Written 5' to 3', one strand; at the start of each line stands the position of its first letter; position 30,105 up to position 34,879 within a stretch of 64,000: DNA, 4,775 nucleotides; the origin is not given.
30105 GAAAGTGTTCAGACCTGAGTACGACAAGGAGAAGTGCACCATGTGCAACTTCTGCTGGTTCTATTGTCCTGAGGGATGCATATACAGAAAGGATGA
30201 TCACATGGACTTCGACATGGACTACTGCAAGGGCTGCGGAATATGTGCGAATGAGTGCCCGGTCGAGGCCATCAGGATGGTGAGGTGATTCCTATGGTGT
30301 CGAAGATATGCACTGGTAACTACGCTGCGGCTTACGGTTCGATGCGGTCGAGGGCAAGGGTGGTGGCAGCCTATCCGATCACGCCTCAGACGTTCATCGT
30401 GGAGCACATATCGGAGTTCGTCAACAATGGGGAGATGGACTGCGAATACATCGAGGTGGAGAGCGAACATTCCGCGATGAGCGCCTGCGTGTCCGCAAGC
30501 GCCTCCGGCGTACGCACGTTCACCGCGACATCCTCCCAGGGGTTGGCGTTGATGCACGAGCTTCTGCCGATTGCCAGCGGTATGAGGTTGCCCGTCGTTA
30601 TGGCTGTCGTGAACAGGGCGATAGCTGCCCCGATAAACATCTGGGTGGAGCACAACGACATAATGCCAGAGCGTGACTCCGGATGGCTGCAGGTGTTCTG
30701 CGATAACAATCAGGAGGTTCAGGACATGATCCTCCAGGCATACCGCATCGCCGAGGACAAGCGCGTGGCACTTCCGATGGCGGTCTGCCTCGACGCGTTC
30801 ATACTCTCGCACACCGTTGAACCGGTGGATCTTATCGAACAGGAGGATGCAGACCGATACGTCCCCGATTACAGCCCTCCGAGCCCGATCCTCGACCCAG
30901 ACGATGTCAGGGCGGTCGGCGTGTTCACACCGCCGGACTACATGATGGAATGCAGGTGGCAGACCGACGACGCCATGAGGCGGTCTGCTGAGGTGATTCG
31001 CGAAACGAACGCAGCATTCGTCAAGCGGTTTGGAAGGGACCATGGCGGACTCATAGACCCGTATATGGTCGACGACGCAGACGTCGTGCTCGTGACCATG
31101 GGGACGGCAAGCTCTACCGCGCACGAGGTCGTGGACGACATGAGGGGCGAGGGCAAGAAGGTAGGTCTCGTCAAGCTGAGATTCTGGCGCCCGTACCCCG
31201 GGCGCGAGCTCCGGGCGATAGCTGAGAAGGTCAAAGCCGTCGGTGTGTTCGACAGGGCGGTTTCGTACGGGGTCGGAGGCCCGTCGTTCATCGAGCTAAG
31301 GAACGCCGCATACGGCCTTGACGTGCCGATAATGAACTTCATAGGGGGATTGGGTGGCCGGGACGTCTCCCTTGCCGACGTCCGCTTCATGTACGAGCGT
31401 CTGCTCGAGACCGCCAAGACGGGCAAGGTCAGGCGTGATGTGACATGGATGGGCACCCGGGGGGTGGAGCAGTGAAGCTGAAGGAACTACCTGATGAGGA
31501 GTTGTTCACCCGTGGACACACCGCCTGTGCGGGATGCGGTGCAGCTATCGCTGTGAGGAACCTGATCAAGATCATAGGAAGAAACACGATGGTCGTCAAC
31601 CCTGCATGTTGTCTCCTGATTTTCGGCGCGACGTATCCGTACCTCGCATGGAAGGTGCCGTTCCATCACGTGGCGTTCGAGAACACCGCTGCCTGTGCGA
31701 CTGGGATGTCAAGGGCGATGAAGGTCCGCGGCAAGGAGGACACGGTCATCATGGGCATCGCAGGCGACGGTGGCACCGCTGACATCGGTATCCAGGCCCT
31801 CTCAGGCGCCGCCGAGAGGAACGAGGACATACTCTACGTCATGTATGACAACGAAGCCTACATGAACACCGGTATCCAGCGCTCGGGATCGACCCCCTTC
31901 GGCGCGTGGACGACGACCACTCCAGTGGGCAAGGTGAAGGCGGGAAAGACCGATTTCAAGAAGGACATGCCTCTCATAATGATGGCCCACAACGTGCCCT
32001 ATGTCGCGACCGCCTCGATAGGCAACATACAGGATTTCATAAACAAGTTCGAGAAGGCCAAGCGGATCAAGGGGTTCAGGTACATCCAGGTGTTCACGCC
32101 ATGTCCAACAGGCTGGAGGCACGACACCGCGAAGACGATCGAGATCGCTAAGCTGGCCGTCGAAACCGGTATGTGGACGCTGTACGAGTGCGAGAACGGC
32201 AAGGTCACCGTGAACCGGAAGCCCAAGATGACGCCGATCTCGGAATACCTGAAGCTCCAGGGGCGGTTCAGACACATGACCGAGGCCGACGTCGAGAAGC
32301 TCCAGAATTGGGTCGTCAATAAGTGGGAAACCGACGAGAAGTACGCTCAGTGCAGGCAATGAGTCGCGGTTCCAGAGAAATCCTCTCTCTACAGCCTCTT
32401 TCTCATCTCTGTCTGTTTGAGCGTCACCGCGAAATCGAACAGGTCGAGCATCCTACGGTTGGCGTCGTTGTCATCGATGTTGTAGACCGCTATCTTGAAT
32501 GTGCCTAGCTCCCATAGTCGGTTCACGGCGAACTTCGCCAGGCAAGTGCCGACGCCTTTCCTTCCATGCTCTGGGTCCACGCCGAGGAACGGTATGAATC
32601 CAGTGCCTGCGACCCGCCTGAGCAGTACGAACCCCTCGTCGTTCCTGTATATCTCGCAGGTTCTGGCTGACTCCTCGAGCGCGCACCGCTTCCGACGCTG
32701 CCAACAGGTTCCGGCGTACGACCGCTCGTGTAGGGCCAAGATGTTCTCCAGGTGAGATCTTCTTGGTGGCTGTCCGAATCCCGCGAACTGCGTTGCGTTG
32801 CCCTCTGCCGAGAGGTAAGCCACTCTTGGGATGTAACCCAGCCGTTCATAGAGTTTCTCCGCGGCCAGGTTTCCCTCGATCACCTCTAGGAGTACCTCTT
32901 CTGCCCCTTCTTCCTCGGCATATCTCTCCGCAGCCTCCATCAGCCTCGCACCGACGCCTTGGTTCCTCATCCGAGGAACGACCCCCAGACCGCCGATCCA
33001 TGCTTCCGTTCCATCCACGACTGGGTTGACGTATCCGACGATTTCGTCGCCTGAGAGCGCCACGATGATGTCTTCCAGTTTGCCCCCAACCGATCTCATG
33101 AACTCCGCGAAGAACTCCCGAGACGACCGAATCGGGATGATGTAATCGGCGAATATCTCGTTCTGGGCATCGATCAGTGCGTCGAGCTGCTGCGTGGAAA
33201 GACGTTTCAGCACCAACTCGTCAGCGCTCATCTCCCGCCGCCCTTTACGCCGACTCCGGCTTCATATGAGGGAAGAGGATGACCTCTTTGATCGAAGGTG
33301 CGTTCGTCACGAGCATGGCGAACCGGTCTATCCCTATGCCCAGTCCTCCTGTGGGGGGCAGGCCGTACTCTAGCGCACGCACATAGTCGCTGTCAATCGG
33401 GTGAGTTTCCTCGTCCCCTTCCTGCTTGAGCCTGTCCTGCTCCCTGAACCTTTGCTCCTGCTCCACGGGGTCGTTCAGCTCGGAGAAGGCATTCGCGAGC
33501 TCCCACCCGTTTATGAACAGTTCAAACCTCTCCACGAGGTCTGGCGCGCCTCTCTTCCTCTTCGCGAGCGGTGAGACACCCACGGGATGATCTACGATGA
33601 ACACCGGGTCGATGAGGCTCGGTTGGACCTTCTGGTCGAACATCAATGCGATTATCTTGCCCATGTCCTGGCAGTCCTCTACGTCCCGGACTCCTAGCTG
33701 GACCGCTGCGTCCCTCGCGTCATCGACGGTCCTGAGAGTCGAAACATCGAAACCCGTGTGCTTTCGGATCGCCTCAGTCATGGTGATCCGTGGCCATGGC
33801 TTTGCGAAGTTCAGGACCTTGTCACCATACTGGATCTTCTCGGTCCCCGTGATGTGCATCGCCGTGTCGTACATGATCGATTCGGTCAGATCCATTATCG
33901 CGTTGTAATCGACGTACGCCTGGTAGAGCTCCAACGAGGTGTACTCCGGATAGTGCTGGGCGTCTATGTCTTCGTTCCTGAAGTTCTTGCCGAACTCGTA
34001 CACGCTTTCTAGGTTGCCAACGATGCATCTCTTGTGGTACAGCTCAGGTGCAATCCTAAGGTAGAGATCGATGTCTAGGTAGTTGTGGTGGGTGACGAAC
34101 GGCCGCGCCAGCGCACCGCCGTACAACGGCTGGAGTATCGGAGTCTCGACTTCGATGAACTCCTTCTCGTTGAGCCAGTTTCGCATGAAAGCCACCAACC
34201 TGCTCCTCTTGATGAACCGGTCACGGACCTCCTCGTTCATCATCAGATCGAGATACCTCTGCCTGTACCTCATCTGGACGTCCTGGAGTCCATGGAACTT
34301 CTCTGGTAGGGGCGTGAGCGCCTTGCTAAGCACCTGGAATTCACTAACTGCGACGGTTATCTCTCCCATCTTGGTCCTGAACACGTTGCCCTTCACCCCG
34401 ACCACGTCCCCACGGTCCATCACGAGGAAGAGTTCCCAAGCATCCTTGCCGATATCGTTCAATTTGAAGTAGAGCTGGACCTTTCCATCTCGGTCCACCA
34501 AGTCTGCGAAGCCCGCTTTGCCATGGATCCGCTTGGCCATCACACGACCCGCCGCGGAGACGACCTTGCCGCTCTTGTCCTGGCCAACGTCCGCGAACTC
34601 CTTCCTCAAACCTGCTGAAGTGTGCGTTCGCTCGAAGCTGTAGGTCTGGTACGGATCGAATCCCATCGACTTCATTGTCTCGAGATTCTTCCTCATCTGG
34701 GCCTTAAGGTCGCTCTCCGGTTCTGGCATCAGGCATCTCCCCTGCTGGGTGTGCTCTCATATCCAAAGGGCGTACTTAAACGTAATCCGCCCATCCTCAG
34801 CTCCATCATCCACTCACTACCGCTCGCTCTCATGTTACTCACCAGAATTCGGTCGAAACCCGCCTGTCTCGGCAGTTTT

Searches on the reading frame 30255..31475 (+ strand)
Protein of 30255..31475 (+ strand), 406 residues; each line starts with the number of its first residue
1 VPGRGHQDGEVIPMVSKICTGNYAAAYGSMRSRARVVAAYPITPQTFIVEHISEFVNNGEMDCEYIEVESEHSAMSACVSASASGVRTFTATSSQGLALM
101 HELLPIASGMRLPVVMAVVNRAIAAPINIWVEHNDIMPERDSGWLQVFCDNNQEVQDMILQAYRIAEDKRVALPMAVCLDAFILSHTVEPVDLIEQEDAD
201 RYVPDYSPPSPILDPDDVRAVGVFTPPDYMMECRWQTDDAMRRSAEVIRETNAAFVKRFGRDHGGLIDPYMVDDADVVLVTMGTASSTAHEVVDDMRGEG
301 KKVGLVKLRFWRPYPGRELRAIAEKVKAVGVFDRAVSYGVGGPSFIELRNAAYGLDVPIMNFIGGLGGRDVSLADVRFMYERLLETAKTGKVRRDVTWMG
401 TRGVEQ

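Call 40: search_protein_families(library=pfam, proteins=[window:30255-31475:+], max_evalue=0.00001)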
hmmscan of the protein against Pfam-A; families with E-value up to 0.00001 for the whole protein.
window:30255-31475:+ (406 aa): 3 families
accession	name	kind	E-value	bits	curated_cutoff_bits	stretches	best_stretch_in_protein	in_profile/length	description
PF01855.24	POR_N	-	7.6e-70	235.7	27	1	29-251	3-229/231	Pyruvate flavodoxin/ferredoxin oxidoreductase, thiamine diP-bdg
PF17147.9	PFOR_II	-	4e-29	101.4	27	1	275-376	1-102/102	Pyruvate:ferredoxin oxidoreductase core domain II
PF02780.25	Transketolase_C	-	3.3e-06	27.5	25.9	1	273-362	8-99/124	Transketolase, C-terminal domain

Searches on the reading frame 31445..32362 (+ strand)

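Call 40: search_protein_families(library=pfam, proteins=[window:31445-32362:+], max_evalue=0.00001)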
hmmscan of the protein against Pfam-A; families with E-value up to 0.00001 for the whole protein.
window:31445-32362:+ (305 aa): 1 family
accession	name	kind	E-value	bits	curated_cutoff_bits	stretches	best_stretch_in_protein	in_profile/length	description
PF02775.26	TPP_enzyme_C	-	1.7e-18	67.3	21.9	1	72-216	24-151/151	Thiamine pyrophosphate enzyme, C-terminal TPP binding domain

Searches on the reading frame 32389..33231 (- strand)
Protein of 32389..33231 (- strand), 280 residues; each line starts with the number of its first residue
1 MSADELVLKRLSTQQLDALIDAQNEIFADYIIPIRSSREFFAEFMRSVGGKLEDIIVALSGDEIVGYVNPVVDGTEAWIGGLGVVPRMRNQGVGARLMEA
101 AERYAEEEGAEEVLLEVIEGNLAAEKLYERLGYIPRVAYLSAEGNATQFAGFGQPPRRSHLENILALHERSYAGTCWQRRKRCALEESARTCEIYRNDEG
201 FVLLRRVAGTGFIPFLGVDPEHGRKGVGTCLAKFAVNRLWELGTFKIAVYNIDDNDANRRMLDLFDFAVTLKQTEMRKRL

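Call 40: search_protein_families(library=pfam, proteins=[window:32389-33231:-], max_evalue=0.00001)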
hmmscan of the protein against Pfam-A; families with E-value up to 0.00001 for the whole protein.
window:32389-33231:- (280 aa): 6 families
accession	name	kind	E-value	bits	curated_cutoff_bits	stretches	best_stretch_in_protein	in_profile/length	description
PF00583.31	Acetyltransf_1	-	1.4e-25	90.3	20.7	1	48-133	28-116/116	Acetyltransferase (GNAT) family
PF13508.13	Acetyltransf_7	-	1.3e-18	67.5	27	1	53-134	3-83/84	Acetyltransferase (GNAT) domain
PF13673.13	Acetyltransf_10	-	6e-13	49.3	23.6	1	54-135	32-109/128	Acetyltransferase (GNAT) domain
PF08445.16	FR47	-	2.4e-11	43.9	22.1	1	78-136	23-80/86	FR47-like protein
PF13527.13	Acetyltransf_9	-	5.3e-07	30.1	25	0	10-133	4-124/127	Acetyltransferase (GNAT) domain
PF13302.13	Acetyltransf_3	-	6.4e-06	27.3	25.4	0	6-133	2-137/138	Acetyltransferase (GNAT) domain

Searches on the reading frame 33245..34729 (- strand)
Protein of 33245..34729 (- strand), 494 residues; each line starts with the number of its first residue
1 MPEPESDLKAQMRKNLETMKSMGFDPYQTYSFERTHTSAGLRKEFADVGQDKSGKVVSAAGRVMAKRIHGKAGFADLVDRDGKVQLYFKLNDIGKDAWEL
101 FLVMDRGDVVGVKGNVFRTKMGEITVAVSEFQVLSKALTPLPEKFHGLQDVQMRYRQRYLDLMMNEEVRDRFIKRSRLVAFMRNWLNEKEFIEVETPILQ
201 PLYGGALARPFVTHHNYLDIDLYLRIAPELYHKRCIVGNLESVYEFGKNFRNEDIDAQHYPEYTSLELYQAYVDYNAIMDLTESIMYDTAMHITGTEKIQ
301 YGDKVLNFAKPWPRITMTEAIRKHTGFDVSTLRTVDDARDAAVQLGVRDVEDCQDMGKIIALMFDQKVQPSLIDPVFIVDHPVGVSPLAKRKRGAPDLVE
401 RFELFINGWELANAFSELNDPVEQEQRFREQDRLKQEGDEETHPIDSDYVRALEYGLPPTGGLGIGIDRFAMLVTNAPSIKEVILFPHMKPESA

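Call 40: search_protein_families(library=pfam, proteins=[window:33245-34729:-], max_evalue=0.00001)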
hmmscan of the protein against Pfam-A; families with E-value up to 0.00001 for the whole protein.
window:33245-34729:- (494 aa): 3 families
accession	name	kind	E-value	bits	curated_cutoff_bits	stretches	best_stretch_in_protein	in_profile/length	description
PF00152.25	tRNA-synt_2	-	5.3e-92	308.6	25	1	151-490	2-308/308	tRNA synthetases class II (D, K and N)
PF01336.31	tRNA_anti-codon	-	3.7e-14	52.9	27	1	57-134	1-75/75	OB-fold nucleic acid binding domain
PF01409.25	tRNA-synt_2d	-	9.8e-07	28.9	19.8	0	246-311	108-172/246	tRNA synthetases class II core domain (F)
